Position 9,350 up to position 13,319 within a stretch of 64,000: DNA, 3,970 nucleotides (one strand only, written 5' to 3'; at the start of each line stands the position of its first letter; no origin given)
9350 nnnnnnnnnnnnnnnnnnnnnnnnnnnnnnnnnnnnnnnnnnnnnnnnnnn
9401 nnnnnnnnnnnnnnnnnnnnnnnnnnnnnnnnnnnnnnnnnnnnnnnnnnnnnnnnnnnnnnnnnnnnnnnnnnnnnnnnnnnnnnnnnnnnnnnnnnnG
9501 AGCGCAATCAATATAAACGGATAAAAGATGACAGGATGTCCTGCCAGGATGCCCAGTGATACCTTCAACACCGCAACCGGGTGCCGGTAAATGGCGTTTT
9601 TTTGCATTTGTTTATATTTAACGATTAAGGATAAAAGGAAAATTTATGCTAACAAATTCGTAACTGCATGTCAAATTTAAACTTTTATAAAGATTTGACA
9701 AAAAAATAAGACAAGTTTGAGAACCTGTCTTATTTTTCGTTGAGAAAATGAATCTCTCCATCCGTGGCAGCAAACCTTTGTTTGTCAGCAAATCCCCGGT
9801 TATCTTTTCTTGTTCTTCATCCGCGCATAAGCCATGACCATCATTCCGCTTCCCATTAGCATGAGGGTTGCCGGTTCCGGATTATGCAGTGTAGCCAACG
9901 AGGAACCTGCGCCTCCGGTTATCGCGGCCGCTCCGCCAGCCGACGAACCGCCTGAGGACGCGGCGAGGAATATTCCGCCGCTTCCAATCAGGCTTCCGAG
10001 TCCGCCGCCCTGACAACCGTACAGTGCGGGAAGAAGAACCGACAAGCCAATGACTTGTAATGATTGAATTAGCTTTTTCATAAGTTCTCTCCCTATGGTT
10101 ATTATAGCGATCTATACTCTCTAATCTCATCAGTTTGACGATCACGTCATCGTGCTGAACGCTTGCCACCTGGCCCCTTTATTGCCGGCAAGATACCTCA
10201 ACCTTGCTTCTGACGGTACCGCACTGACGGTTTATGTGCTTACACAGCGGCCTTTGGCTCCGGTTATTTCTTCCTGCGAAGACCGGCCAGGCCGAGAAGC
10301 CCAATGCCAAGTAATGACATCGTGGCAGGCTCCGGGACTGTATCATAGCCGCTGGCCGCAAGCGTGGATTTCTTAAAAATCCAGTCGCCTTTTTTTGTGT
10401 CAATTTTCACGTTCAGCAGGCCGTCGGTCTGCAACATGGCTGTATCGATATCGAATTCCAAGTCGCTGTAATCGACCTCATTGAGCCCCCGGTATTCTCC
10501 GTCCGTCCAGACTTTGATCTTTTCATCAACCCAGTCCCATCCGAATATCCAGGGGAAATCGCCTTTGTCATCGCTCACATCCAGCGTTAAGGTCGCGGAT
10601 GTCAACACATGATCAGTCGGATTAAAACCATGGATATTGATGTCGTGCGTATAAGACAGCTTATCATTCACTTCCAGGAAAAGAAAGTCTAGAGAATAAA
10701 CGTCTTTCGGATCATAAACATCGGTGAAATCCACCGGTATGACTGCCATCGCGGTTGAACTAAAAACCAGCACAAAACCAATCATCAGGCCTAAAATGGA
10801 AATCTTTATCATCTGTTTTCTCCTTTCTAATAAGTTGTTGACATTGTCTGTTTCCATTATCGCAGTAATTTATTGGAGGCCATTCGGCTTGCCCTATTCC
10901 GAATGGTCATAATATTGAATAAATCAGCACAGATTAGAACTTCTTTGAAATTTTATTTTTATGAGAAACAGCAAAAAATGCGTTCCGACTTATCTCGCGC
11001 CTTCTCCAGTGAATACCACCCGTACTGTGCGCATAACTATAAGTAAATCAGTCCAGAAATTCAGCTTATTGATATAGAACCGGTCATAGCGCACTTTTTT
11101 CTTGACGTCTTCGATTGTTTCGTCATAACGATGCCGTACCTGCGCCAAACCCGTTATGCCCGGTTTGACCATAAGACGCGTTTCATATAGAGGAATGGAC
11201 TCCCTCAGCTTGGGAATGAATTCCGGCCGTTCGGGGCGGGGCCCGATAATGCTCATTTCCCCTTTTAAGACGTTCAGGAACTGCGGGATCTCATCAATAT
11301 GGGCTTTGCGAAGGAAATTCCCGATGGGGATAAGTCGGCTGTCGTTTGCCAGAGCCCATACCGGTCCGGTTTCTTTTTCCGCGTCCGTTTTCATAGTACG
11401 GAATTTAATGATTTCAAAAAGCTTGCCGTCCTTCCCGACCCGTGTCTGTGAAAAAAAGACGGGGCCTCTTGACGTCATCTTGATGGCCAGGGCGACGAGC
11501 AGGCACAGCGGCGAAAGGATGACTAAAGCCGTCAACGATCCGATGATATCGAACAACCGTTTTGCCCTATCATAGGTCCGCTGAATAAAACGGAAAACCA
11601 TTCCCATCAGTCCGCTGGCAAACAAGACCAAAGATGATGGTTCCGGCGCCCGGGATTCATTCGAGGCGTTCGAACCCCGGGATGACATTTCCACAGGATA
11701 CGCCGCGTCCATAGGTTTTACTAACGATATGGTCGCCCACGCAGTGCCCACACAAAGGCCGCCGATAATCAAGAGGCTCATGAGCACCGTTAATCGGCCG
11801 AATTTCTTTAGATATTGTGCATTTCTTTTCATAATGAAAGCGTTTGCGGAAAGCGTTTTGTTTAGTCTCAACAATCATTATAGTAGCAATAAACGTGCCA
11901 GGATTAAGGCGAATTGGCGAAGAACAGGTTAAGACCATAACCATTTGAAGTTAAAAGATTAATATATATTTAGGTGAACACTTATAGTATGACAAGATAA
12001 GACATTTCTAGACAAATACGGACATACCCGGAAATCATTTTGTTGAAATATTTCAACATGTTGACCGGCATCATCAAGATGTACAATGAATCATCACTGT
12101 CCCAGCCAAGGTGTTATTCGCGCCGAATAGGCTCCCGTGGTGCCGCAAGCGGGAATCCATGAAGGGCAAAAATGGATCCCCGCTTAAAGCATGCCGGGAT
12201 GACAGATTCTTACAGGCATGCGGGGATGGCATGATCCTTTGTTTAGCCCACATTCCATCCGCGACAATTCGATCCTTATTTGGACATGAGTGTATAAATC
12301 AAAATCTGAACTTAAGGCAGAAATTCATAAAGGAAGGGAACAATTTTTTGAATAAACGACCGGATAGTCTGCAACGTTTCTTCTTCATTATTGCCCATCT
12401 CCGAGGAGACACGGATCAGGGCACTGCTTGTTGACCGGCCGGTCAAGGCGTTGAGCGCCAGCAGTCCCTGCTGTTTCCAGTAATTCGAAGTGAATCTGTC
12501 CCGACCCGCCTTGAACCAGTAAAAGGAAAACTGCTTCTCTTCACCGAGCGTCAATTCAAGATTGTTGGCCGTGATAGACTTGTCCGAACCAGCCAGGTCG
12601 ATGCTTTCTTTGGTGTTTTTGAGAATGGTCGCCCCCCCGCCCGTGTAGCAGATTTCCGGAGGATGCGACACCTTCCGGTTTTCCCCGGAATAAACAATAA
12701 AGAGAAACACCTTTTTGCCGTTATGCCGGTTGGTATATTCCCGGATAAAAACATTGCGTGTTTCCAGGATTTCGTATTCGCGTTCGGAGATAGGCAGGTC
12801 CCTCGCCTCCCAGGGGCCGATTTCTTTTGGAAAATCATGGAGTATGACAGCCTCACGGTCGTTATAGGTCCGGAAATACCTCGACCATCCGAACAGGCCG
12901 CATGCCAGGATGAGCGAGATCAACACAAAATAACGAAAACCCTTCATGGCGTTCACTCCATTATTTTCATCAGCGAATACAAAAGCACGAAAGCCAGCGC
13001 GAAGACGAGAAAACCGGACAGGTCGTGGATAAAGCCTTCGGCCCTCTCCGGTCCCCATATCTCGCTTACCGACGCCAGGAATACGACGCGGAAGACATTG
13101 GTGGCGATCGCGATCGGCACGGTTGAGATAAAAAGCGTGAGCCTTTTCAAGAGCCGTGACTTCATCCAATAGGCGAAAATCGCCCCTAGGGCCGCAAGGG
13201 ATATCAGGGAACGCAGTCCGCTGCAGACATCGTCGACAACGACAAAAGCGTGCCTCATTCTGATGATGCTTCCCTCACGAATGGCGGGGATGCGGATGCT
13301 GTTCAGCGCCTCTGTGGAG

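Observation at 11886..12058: Consensus sigma-54 promoter plus upstream 18-bp perfect palindrome driving the sugar-transferase/PEP-CTERM operon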

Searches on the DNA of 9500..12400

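Call 33: search_rna_families(source=window, start=9500, end=12400, threshold=evalue, max_evalue=1)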
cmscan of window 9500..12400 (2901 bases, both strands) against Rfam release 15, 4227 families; matches with E-value up to 1: 0.
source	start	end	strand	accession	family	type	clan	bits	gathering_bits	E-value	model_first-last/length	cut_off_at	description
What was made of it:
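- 12133..12233 (-): GC-rich hairpins and repeats after the EpsI stop codon. Not conserved and not part of the regulatory module. Possibly a 3' stem-loop of the upstream operon. No Rfam match (call 33).
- Tried and rejected: Rfam (call 33).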

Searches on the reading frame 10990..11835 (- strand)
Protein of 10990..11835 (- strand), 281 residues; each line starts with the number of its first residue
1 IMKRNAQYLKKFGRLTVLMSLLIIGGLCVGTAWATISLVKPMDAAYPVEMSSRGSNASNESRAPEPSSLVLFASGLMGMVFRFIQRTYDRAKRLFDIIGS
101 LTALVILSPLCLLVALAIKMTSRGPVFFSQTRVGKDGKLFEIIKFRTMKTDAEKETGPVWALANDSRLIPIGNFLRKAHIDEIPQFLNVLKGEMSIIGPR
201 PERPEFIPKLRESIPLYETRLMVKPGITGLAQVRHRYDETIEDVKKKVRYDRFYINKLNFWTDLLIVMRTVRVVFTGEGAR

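Call 5: search_protein_families(library=ncbifam, proteins=[window:10990-11835:-], max_evalue=0.001)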
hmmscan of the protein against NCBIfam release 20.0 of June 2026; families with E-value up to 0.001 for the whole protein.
window:10990-11835:- (281 aa): 10 families
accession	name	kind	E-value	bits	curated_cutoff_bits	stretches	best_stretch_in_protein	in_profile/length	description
TIGR03025.1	EPS_sugtrans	subfamily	1.6e-90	304.5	295.55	1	83-281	249-445/445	exopolysaccharide biosynthesis polyprenyl glycosylphosphotransferase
TIGR03013.1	EpsB_2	subfamily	7.5e-79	265.9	393.35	1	68-281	237-443/443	TIGR03013 family XrtA/PEP-CTERM system glycosyltransferase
TIGR03023.1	WcaJ_sugtrans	equivalog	2.9e-77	260.9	410.75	1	88-280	259-452/453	undecaprenyl-phosphate glucose phosphotransferase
TIGR03022.1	WbaP_sugtrans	subfamily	1.1e-58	199.6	403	1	86-281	253-456/456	undecaprenyl-phosphate galactose phosphotransferase WbaP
NF041877.1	EPS_EpsZ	equivalog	2.1e-52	178.3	800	1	86-280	260-458/459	exopolysaccharide biosynthesis polyisoprenyl-phosphate hexose-1-phosphate transferase EpsZ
NF052601.1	undeca_RfbP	equivalog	1.2e-51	175.4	330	1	86-276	39-237/244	undecaprenyl-phosphate galactose phosphotransferase family protein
NF007518.0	PRK10124.1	equivalog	1.6e-48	165.6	684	1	92-276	274-459/464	undecaprenyl-phosphate glucose phosphotransferase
NF050817.1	PolSacchBiosHfsE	equivalog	5.9e-41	140.7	750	1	91-274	271-459/467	polysaccharide biosynthesis protein HfsE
NF011751.0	PRK15204.1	equivalog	6.5e-36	123.9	907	1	83-280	271-475/476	undecaprenyl-phosphate galactose phosphotransferase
NF045514.1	glycotran_HepC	equivalog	1.1e-27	96.7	140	1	87-201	112-211/220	heterocyst development glycosyltransferase HepC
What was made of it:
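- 10990..11832 (-): First gene of the operon: a small polyprenyl glycosylphosphotransferase with a signal peptide and an internal PEP-CTERM-like signal (residues 62-85). TIGR03025 304.5 bits against a cut-off of 295.55 (call 5).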

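Call 11: find_encoding_contigs(protein=window:10990-11832:-, flank=10000, max_places=6)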
Protein window:10990-11832:- (280 aa): no gene with exactly this product is on record in the collection.

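Call 12: find_homologous_proteins(query=window:10990-11832:-, max_evalue=1e-20)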
Query window:10990-11832:- (280 aa): 7887 proteins with E <= 1e-20 among 8000 candidates; the best 120 are listed.
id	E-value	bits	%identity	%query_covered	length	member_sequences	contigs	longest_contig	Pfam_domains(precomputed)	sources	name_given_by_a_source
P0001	2.1e-153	527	100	86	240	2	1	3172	PF02397.23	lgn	-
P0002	7.9e-116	404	64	100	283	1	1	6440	PF02397.23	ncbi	-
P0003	1.3e-110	387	64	96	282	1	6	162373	PF02397.23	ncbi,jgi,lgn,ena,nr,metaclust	ncbi:MAG TPA: hypothetical protein DD723_08985 [Candidatus Omnitrophica bacterium]|nr:MAG: hypotheti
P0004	1.4e-109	384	61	99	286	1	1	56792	PF02397.23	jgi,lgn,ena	-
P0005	3.9e-109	382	63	94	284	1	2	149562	PF02397.23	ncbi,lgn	-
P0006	3.8e-108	379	62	94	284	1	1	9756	PF02397.23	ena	-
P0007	5.5e-108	378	62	95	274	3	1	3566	PF02397.23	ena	-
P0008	8.7e-108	378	65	91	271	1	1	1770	PF07589.17,PF02397.23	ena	-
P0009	7.2e-107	375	61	100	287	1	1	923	PF07589.17,PF02397.23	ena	-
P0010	7.4e-107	375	60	100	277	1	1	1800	PF02397.23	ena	-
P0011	8.1e-107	375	63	96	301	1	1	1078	PF02397.23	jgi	jgi:exopolysaccharide biosynthesis polyprenyl glycosylphosphotransferase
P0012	1.0e-106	374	60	100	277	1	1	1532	PF02397.23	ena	-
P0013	1.3e-106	374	62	94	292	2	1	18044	PF07589.17,PF02397.23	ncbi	-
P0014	1.4e-106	374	60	100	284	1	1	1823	PF07589.17,PF02397.23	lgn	-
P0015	1.6e-106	374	61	95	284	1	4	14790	PF02397.23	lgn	-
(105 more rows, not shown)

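Call 16: find_related_loci(query=A1, collection=genome_contigs, flank=6000)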
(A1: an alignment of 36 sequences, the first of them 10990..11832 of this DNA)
Query A1 (280 aa) in genome_contigs; peptide patterns used: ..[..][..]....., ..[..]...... (x = any residue, [..] = any of these).
600 stretches matched a pattern (row limit reached: there are more); 598 encode a relative of the query (tblastn E <= 1e-3); the best 80 are kept; 80 distinct loci.
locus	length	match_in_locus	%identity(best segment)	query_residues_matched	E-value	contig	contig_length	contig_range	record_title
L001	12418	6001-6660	50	59-277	3e-72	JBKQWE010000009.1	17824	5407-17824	MAG: Candidatus Brocadiia bacterium isolate SEr3G3H3I__bin_258 SEr3G3H3I_000000035089, whole genome shotgun sequence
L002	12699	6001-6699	51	45-276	3e-69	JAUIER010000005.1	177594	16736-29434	MAG: bacterium isolate 8_bin.41 NODE_167_length_177594_cov_1.507255, whole genome shotgun sequence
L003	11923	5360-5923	53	91-278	2e-66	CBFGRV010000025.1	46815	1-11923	MAG TPA_asm: uncultured Rhodothermales bacterium isolate SRR17295755_binner23_Refined_73 genome assembly, contig: ERZ233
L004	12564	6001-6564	53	91-278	1e-62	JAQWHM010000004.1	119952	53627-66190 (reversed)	MAG: Rhodothermales bacterium isolate cluster1_bin.29 k141_1396356, whole genome shotgun sequence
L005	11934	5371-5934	51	91-278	4e-62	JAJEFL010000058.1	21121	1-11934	MAG: Rhodothermales bacterium isolate p16x43bins.4 k141_799352, whole genome shotgun sequence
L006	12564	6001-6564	53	91-278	7e-63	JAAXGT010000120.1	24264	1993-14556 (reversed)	MAG: Rhodothermales bacterium isolate Plut_88870 unfiltered_Plut_88870_genomic_contig_1048481, whole genome shotgun sequ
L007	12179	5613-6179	52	87-276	3e-61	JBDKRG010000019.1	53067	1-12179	MAG: Candidatus Sumerlaeia bacterium isolate 5_bin.191 c_000000591690, whole genome shotgun sequence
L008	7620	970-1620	46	91-279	1e-60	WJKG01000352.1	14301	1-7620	MAG: candidate division GN15 bacterium isolate Bin_210 k141_3681890, whole genome shotgun sequence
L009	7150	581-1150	49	89-278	7e-61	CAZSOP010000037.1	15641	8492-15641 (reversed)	MAG TPA_asm: uncultured Cytophagia bacterium isolate binchicken_co8_16 genome assembly, contig: NODE_6616_length_15641_c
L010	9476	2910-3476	49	90-278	2e-60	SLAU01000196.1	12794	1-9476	MAG: Balneolaceae bacterium isolate CSSed162cmB_41R1 CSSed16-2cmB-15756, whole genome shotgun sequence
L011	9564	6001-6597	53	90-278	5e-60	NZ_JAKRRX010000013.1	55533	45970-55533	Vibrio paucivorans strain DBSS07 13, whole genome shotgun sequence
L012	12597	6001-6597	54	90-278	3e-59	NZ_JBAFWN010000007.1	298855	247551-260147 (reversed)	Xanthobacter sp. VTT E-85242 strain VTT-E-85242 Contig007, whole genome shotgun sequence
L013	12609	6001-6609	46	90-274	2e-58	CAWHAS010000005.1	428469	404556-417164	MAG: uncultured Gemmatimonadaceae bacterium isolate MFD04967.bin.2.37 genome assembly, contig: contig_30800, whole genom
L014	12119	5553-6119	50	90-278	7e-59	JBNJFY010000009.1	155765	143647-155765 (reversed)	MAG: Bacteroidota bacterium isolate Y22_60dBSe2.bin.195 NODE_54_length_155765_cov_62.180322, whole genome shotgun sequen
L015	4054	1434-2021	52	86-280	2e-57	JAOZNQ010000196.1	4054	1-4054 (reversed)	MAG: bacterium isolate GMC4.concoct.256_sub GMC4_47480_length_4054_cov_6.744936, whole genome shotgun sequence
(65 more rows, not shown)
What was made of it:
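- Tried and rejected: Genome-collection scan (call 16).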

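Call 37: search_protein_families(library=pfam, proteins=[window:10990-11832:-], max_evalue=0.01)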
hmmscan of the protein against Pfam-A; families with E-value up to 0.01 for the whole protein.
window:10990-11832:- (280 aa): 2 families
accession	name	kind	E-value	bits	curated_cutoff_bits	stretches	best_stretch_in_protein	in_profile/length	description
PF02397.22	Bac_transf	-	1e-68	230.9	27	1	91-274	1-178/179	Bacterial sugar transferase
PF07589.16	PEP-CTERM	-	0.00018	21.9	20.7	1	62-81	2-22/24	PEP-CTERM motif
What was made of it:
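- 10990..11832 (-): Pfam Bac_transf, plus PEP-CTERM at 21.9 bits against a gathering score of 20.7 (call 37).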

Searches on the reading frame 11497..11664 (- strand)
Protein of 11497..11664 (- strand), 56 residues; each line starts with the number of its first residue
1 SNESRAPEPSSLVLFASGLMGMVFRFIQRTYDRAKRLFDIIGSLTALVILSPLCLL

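Call 19: find_related_loci(query=A2, collection=metagenome_contigs, flank=6000)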
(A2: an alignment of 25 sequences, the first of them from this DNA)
Query A2 (56 aa) in metagenome_contigs; peptide patterns used: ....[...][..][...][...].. (x = any residue, [..] = any of these).
472 stretches matched a pattern; 59 encode a relative of the query (tblastn E <= 1e-3); 59 distinct loci.
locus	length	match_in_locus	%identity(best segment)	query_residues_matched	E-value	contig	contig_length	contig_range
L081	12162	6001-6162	61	3-56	5e-22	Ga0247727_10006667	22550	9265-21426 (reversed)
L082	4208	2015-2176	57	3-56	6e-21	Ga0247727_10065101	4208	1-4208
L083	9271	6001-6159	58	4-56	6e-20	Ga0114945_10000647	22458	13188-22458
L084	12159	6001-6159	58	4-56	6e-20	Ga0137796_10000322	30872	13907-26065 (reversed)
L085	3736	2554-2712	62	1-53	2e-19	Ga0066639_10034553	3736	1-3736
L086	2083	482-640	62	1-53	2e-19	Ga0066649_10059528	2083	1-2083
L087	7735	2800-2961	59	3-56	3e-19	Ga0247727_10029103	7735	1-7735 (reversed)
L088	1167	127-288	59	3-56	6e-19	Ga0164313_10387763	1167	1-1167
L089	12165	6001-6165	62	2-56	1e-18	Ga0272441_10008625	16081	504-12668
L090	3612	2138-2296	64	4-56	2e-18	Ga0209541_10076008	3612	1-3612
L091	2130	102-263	59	3-56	2e-18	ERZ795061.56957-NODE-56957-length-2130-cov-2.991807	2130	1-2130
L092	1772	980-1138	57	1-53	3e-18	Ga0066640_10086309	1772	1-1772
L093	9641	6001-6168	57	1-56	3e-18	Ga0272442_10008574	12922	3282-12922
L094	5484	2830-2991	59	3-56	3e-18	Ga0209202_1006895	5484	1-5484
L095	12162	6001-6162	56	3-56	4e-18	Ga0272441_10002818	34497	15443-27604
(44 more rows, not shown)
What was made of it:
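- Tried and rejected: An alignment of the N-terminal APEP region, run against metagenomes, solved this (call 19).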

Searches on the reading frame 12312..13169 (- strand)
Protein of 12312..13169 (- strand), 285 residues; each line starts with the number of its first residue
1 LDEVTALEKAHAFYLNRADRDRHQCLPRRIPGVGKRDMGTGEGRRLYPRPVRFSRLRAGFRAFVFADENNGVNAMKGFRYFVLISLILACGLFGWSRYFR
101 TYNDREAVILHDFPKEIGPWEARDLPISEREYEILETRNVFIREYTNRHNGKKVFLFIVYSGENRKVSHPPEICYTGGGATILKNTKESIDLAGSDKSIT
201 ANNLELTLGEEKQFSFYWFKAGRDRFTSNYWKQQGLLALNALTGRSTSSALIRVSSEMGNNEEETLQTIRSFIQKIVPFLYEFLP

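Call 5: search_protein_families(library=ncbifam, proteins=[window:12312-13169:-], max_evalue=0.001)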
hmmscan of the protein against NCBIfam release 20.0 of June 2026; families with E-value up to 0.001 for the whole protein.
window:12312-13169:- (285 aa): 6 families
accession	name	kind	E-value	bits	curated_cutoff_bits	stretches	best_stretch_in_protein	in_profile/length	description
TIGR02914.1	EpsI_fam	equivalog_domain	7.2e-27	94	42.8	1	112-283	3-173/174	exosortase C-terminal domain/associated protein EpsI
TIGR04152.1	exosort_VPLPA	exception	7.1e-25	88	400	1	104-285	303-486/486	VPLPA-CTERM-specific exosortase XrtD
NF045608.2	EpsI_type_V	exception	2e-16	60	228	1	113-277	39-205/218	exosortase-associated protein EpsI, V-type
NF038142.1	exosort_XrtW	exception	3.8e-16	58.5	425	1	108-284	324-494/494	exosortase W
NF045609.1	EpsI_type_B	exception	9e-16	57.9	220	1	113-277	40-207/221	exosortase-associated protein EpsI, B-type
TIGR04476.1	exosort_XrtN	exception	0.00011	21.5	200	1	156-232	324-394/406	exosortase N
